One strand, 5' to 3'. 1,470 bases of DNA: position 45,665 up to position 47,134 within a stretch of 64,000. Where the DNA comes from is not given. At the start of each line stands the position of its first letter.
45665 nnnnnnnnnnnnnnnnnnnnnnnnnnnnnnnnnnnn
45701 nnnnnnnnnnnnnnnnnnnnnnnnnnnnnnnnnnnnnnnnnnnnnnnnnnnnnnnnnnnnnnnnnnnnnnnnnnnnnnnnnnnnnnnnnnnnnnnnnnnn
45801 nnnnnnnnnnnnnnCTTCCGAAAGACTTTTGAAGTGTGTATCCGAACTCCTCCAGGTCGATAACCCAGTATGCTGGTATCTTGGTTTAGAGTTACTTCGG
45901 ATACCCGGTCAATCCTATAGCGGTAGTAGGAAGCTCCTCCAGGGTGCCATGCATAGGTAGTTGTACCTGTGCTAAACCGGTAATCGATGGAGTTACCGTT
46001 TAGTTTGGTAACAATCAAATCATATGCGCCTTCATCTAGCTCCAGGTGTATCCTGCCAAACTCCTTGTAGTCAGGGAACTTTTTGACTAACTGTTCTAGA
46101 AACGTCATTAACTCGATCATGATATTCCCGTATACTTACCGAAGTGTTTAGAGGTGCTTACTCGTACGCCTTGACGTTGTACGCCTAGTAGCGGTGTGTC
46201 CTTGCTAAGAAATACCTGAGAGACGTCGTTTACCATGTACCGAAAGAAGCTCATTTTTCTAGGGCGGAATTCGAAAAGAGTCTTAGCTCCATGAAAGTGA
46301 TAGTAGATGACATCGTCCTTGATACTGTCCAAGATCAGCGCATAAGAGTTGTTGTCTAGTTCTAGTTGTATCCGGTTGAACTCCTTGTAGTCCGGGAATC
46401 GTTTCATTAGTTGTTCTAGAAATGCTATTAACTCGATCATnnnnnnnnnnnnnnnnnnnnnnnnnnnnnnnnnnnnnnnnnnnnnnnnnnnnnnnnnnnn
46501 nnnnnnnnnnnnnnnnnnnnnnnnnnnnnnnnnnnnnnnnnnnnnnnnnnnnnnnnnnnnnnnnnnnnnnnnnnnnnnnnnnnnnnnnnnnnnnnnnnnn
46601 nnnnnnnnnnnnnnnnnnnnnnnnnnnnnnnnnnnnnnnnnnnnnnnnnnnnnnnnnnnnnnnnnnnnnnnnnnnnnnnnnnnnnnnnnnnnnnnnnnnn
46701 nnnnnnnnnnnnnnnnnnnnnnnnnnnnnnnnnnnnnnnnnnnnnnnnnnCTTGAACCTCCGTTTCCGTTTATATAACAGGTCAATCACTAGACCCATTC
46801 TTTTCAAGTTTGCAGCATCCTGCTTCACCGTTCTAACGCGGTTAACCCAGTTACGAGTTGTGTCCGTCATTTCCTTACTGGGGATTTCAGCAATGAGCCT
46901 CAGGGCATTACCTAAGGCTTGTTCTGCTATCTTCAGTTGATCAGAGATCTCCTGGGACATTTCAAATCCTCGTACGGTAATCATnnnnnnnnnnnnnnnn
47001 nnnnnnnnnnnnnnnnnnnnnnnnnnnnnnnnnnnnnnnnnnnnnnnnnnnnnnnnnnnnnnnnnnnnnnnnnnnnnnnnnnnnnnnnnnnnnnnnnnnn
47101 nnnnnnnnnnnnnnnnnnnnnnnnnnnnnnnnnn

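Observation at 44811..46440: Tandem array 3: five paralogs, including a recent near-identical duplicate pair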

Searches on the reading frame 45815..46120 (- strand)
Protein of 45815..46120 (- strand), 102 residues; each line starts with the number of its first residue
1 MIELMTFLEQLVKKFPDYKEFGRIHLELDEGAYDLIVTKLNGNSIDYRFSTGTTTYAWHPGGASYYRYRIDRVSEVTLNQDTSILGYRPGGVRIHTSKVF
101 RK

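Call 11: search_protein_families(library=phrogs, proteins=[window:45815-46120:-], max_evalue=1)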
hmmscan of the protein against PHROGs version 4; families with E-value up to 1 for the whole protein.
window:45815-46120:- (102 aa): 3 families
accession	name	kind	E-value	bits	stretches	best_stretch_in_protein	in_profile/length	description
phrog_31184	-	unknown function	0.041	14.9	1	8-53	29-73/110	-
phrog_4663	-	unknown function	0.052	14.8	1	3-52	27-76/109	-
phrog_21375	-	unknown function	0.36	12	1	19-71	134-185/189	-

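Call 12: search_protein_families(library=pfam, proteins=[window:45815-46120:-], max_evalue=1)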
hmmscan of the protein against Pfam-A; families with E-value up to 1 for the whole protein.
window:45815-46120:- (102 aa): 0 families

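Call 45: predict_structure(alignment_id=A4)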
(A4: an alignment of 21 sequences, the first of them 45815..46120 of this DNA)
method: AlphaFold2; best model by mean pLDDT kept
length: 102 residues; sequences in the alignment: 21
mean_pLDDT: 84.8   pTM: 0.75
mean pLDDT of the five models: 84.8, 83.9, 80.3, 79.5, 76.6
residues with pLDDT >= 90: 49; 70-90: 39; 50-70: 13; < 50: 1
segments of 3 or more residues with pLDDT < 50: none
pLDDT, mean of each block of 10 residues (from residue 1): 89 84 87 91 91 91 88 78 59 92 78
secondary structure, 60 per line:
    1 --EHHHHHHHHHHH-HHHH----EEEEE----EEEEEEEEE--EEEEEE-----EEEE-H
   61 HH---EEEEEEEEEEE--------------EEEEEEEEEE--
elements in order: H4-14 H16-19 E24-28 E33-41 E44-49 E55-58 E66-76 E91-100

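Call 47: search_protein_representatives(alignment_id=A4)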
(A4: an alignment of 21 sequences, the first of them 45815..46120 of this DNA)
Query: 21 sequences, 102 profile positions. Proteins with E-value up to 0.001 (for the whole library): 20; up to 1e-10: 6; up to 1e-30: 0. The best 20 are listed.
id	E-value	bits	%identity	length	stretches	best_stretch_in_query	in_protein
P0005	8.5e-21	90.6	-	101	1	1-98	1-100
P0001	1.1e-20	90.3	-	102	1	2-101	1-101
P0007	2.1e-17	79.7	-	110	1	2-100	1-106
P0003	1.9e-15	73.4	-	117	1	2-101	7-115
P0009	9.7e-13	64.7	-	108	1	2-101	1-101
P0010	8.3e-12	61.7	-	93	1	2-99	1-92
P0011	1.1e-10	58.2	-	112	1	1-101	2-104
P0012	7.2e-10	55.5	-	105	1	2-95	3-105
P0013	2.4e-09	53.8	-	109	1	1-87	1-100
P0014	3.1e-08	50.2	-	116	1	1-99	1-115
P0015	3.7e-08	50.0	-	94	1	5-98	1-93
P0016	9.1e-08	48.8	-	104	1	2-100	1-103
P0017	2.5e-07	47.3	-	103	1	1-100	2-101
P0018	1.5e-06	44.9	-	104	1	3-100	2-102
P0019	4.1e-06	43.4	-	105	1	1-99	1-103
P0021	3.0e-05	40.7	-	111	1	2-98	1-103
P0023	2.3e-04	37.8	-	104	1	1-99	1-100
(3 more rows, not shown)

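Call 49: find_encoding_contigs(protein=P0021, flank=10000, max_places=4)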
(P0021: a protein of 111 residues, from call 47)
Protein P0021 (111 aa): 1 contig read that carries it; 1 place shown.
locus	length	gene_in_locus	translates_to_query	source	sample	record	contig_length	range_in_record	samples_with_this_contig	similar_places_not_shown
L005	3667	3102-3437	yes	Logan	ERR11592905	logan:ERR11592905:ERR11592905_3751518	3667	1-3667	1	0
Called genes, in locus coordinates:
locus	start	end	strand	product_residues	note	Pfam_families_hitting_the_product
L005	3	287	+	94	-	?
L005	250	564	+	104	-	-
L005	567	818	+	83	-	-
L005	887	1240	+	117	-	-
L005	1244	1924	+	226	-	-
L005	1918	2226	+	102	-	-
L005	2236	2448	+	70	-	-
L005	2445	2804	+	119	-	-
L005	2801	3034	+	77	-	-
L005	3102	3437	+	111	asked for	-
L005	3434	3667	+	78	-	?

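Call 54: find_encoding_contigs(protein=P0016, flank=10000, max_places=4)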
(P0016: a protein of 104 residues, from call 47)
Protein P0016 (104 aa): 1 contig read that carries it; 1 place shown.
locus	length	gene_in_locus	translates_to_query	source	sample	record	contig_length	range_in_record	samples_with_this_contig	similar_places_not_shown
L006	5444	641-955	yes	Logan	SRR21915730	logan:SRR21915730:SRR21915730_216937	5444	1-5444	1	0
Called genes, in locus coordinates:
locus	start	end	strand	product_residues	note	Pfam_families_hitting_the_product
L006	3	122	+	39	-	?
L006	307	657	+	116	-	-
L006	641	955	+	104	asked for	-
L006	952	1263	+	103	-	-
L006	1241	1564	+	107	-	-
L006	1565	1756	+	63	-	-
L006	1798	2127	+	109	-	-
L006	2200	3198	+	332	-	-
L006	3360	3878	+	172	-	-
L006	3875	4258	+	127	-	-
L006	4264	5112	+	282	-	PF21517:HTH_Tnp_Tc3_2_like (faint)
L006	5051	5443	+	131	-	?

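Call 55: find_encoding_contigs(protein=P0019, flank=10000, max_places=4)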
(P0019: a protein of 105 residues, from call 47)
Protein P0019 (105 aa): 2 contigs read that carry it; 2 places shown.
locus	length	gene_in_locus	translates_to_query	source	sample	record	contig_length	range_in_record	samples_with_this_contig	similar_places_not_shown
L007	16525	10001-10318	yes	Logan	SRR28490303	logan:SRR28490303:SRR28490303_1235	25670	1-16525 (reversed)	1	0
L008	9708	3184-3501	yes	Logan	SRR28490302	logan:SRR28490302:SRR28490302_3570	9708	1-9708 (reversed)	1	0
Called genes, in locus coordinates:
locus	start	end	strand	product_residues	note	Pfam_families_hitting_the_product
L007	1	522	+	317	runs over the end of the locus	PF12705:PDDEXK_1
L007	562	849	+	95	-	-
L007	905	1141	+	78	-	-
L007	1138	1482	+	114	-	-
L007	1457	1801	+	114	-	-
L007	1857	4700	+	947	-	PF01807:Zn_ribbon_DnaG, PF13155:Toprim_2 (faint)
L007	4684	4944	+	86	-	-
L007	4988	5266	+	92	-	-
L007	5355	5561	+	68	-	-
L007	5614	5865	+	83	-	-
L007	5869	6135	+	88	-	-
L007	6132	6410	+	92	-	-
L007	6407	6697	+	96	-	-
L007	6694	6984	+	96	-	-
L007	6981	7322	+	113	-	-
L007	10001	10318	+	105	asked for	-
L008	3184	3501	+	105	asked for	-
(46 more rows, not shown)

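Call 57: fold_search(model_id=the predicted structure, library=viral)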
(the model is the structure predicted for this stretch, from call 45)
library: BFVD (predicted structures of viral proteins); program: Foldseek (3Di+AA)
matches with E <= 10: 646; with E <= 0.001: 0
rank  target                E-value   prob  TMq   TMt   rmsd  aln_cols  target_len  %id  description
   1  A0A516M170            5.5e-02  1.00  0.51  0.59   2.9        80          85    9  (no name in the UniProt tables at hand)
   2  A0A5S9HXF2            1.5e-01  0.87  0.42  0.26   3.8        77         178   14  Uncharacterized protein [Tenacibaculum phage PTm1]
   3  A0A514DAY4            2.0e-01  0.20  0.26  0.20  13.4        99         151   15  Uncharacterized protein [Leviviridae sp.]
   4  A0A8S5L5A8            2.6e-01  0.21  0.24  0.22  10.0        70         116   14  Coat protein [ssRNA phage SRR6253161_3]
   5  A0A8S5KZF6            2.6e-01  0.20  0.22  0.19  10.0        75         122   12  Coat protein [ssRNA phage Esthiorhiza.4_7]
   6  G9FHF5                3.7e-01  0.87  0.29  0.40   2.2        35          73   23  (no name in the UniProt tables at hand)
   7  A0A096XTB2            4.0e-01  0.54  0.35  0.48   6.2        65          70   18  Uncharacterized protein [Enterococcus phage ECP3]
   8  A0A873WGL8            4.0e-01  0.16  0.29  0.21  10.2       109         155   12  (no name in the UniProt tables at hand)
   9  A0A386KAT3            4.2e-01  0.41  0.32  0.43   7.8        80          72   16  (no name in the UniProt tables at hand)
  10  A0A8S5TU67            4.5e-01  0.10  0.25  0.09  15.6       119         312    8  Uncharacterized protein [Siphoviridae sp. ctWT735]
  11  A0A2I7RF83            5.1e-01  0.85  0.32  0.12   2.8        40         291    8  (no name in the UniProt tables at hand)
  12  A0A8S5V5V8            5.4e-01  0.60  0.32  0.19   7.4        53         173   13  Uncharacterized protein [Myoviridae sp. ct4uh47]
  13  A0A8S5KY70            5.4e-01  0.12  0.21  0.19   9.8        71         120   13  Coat protein [ssRNA phage Gerhypos.2_16]
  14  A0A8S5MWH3            5.8e-01  0.77  0.32  0.18   3.6        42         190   12  Uncharacterized protein [Siphoviridae sp. ctsBB38]
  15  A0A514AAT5            5.8e-01  0.09  0.22  0.14  12.5        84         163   18  (no name in the UniProt tables at hand)
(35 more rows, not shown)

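Call 68: search_solved_structures(query=A4, max_evalue=10)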
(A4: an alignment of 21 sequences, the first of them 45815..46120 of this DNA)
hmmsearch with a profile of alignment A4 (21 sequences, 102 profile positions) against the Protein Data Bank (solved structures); distinct sequences matched with E-value up to 10: 3.
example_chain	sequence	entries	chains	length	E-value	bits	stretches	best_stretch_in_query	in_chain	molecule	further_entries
5mpt_A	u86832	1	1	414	0.15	15.9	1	8-90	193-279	Citrinin polyketide synthase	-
2lta_A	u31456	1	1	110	0.27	15.1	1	8-87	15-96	De novo designed protein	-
4l0j_A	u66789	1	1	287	0.56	14.1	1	58-97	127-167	DNA helicase I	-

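Call 70: search_protein_families(library=ncbifam, alignment_id=A4, max_evalue=1)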
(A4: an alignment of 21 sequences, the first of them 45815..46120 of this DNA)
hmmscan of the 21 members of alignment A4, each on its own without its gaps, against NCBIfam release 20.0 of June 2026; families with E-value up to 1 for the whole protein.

A. member 1, window:45815-46120:- (102 aa): 1 family
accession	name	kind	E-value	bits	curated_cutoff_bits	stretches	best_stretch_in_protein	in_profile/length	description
TIGR00206.1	fliF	equivalog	0.26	10.2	129.75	1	17-57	46-87/555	flagellar basal-body MS-ring/collar protein FliF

B. families by the number of members that match (of 21 scanned): 3 families
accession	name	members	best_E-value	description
TIGR00206.1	fliF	2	0.035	flagellar basal-body MS-ring/collar protein FliF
NF009871.0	PRK13331.1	1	0.061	pantothenate kinase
NF045595.1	HK_scytonemin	1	0.062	scytonemin biosynthesis sensor histidine kinase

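Call 71: fold_search(model_id=the predicted structure, library=pdb)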
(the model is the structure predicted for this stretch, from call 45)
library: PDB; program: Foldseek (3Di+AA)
matches with E <= 10: 366; with E <= 0.001: 0
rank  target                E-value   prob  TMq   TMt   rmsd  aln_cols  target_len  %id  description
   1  7raz_A                2.8e-01  0.33  0.32  0.19  14.8        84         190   15  Small conductance mechanosensitive channel MscS (released 2022-07-13)
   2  6scx_C                3.3e-01  0.09  0.22  0.09  11.1        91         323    9  Crystal structure of the catalytic domain of human NUDT12 in complex with 7-methyl-guanosine-5'-triphosphate (released 2020-01-08)
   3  6pwo_A                3.5e-01  0.28  0.32  0.14  15.0        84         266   15  MscS DDM (released 2020-01-08)
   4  7onl_A                4.0e-01  0.23  0.30  0.14  14.9        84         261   15  Mechanosensitive channel MscS solubilized with DDM in closed conformation (released 2021-09-01)
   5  6vyk_A                4.8e-01  0.20  0.29  0.13  14.9        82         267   16  Cryo-EM structure of mechanosensitive channel MscS in PC-18:1 nanodiscs (released 2021-02-10)
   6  6o2u_A                7.0e-01  0.14  0.28  0.23   9.2        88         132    6  Crystal structure of the SARAF luminal domain (released 2019-05-29)
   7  5oqj_1                7.0e-01  0.11  0.23  0.07  12.7        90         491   13  STRUCTURE OF YEAST TRANSCRIPTION PRE-INITIATION COMPLEX WITH TFIIH (released 2018-04-25)
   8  5oqm_1                7.0e-01  0.11  0.23  0.07  12.7        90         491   13  STRUCTURE OF YEAST TRANSCRIPTION PRE-INITIATION COMPLEX WITH TFIIH AND CORE MEDIATOR (released 2018-05-09)
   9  6rld_A                8.9e-01  0.18  0.26  0.11  14.1        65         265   15  STRUCTURE OF THE MECHANOSENSITIVE CHANNEL MSCS EMBEDDED IN THE MEMBRANE BILAYER (released 2019-07-24)
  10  4bjj_B                1.1e+00  0.06  0.24  0.27   7.6        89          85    9  Sfc1-Sfc7 dimerization module (released 2013-07-31)
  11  7a46_A                1.1e+00  0.16  0.32  0.17  13.7        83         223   12  small conductance mechanosensitive channel YbiO (released 2020-11-18)
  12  1sr6_A                1.2e+00  0.30  0.31  0.05   8.7        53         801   13  Structure of nucleotide-free scallop myosin S1 (released 2004-06-15)
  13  9cy7_B                1.2e+00  0.10  0.30  0.06  16.0       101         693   15  Structure of S.pombe Dis3L2 in complex with oligoU RNA substrate (released 2025-08-06)
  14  8a5d_U                1.2e+00  0.06  0.18  0.04  17.0        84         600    8  Structure of Arp4-Ies4-N-actin-Arp8-Ino80HSA subcomplex (A-module) of Chaetomium thermophilum INO80 (released 2022-12-28)
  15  3c7n_A                1.4e+00  0.04  0.19  0.04  15.8        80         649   11  Structure of the Hsp110:Hsc70 Nucleotide Exchange Complex (released 2008-05-27)
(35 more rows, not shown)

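Call 74: find_encoding_contigs(protein=P0009, flank=6000, max_places=4)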
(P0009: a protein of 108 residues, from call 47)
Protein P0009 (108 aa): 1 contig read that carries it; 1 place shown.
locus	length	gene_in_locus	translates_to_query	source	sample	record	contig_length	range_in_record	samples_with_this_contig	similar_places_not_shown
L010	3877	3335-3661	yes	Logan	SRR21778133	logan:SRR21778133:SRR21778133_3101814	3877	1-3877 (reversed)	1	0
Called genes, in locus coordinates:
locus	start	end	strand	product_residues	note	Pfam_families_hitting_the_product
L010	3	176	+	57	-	?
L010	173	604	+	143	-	-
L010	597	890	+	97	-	-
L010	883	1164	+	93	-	-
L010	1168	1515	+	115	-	-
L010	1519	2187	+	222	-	-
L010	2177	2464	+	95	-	-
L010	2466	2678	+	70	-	-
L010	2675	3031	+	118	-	-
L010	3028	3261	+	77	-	-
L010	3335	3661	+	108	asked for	-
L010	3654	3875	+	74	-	?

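Call 75: find_encoding_contigs(protein=P0023, flank=6000, max_places=4)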
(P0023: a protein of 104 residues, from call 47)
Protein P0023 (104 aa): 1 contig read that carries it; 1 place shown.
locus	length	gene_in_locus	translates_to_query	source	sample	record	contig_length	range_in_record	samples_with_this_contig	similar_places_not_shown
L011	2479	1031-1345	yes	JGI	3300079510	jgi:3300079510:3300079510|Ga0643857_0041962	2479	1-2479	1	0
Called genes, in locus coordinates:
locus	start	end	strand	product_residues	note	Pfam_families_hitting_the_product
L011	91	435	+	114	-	-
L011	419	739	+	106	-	-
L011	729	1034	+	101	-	-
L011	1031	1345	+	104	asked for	-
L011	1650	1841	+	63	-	-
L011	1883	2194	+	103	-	-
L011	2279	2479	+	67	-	?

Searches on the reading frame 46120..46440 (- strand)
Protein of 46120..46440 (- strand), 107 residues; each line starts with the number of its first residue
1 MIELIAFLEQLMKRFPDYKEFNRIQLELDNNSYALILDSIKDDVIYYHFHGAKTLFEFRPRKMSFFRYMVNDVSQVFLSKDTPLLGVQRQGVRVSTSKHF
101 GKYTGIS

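Call 11: search_protein_families(library=phrogs, proteins=[window:46120-46440:-], max_evalue=1)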
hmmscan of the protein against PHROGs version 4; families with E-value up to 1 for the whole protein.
window:46120-46440:- (107 aa): 1 family
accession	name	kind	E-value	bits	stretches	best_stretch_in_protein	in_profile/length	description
phrog_31184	-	unknown function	0.053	14.6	1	8-44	29-63/110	-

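Call 12: search_protein_families(library=pfam, proteins=[window:46120-46440:-], max_evalue=1)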
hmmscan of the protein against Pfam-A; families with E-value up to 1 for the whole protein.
window:46120-46440:- (107 aa): 1 family
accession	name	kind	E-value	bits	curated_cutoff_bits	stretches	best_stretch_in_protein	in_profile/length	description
PF19027.5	DUF5752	-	0.11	12.3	23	1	37-63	30-56/208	Family of unknown function (DUF5752)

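Call 16: find_homologous_proteins(query=A3, max_evalue=0.01)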
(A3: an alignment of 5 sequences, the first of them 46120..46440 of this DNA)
Query A3 (5 sequences) (107 aa, profile of the alignment): 8 proteins with E <= 0.01 among 308 candidates.
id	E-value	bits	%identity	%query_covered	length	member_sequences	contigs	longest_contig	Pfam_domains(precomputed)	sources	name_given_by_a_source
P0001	3.3e-35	138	49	95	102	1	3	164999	-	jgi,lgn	jgi:hypothetical protein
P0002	1.7e-33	133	96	100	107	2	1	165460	-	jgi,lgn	jgi:hypothetical protein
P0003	8.6e-30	121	-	-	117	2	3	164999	-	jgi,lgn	jgi:hypothetical protein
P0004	5.3e-28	115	20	76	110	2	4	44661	-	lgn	-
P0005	3.3e-27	112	-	-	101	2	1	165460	-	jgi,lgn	jgi:hypothetical protein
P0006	4.6e-26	109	49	95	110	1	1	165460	-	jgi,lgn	jgi:hypothetical protein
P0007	7.2e-16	76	-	-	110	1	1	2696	-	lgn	-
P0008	1.7e-14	72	-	-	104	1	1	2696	-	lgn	-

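Call 18: find_encoding_contigs(protein=P0002, flank=10000, max_places=6)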
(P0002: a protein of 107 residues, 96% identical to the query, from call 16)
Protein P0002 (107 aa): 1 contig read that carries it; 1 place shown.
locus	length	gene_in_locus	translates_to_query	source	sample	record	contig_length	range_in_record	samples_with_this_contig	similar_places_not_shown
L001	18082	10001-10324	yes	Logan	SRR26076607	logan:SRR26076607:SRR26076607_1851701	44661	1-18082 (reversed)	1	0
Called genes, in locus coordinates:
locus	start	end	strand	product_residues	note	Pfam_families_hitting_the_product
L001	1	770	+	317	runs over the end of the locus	PF12705:PDDEXK_1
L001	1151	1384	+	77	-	-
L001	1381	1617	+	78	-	-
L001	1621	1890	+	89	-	-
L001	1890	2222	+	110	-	-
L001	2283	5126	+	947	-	PF01807:Zn_ribbon_DnaG, PF13155:Toprim_2 (weak)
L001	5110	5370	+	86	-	-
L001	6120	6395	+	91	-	-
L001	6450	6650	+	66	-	-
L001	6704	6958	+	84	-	-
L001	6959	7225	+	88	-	-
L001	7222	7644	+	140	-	-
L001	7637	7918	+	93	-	-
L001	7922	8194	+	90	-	-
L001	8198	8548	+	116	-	-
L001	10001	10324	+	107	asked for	-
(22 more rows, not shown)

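Call 19: find_encoding_contigs(protein=P0001, flank=10000, max_places=6)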
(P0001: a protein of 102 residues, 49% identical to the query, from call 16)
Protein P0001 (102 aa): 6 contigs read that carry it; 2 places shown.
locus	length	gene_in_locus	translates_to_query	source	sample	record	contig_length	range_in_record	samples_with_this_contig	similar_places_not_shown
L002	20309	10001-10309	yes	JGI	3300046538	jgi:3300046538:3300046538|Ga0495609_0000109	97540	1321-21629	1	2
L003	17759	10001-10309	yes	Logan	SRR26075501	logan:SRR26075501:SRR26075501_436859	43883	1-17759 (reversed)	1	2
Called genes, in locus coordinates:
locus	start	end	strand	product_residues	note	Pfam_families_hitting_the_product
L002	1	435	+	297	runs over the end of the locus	PF12705:PDDEXK_1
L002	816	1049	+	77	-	-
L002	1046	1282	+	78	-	-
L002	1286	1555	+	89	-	-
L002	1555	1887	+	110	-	-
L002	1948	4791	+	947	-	PF01807:Zn_ribbon_DnaG, PF13155:Toprim_2 (weak)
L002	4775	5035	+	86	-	-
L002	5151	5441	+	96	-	-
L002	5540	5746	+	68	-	-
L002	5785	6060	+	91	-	-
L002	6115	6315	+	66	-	-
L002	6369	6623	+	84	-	-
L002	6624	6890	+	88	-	-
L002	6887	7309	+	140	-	-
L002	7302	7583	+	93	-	-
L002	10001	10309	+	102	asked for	-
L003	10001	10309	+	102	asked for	-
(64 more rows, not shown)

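Call 20: find_encoding_contigs(protein=P0007, flank=10000, max_places=6)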
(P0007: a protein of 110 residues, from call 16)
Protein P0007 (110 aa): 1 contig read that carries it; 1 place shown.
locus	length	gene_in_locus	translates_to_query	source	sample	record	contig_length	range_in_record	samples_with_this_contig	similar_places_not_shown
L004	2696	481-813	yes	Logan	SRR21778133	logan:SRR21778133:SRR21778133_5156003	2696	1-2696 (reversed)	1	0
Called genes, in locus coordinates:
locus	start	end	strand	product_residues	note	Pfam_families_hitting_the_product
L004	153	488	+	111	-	-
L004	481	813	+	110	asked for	-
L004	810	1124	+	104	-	-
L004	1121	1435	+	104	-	-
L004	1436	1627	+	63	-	-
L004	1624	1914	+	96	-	-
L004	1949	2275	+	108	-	-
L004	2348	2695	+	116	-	?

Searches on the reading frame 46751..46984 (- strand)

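Call 81: search_protein_families(library=pfam, proteins=[window:46751-46984:-], max_evalue=0.1)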
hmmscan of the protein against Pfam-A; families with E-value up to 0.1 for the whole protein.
window:46751-46984:- (78 aa): 1 family
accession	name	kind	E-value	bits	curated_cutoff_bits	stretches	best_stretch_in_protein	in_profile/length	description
PF04691.17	ApoC-I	-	0.0082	16.4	28.3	1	13-50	11-50/61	Apolipoprotein C-I (ApoC-1)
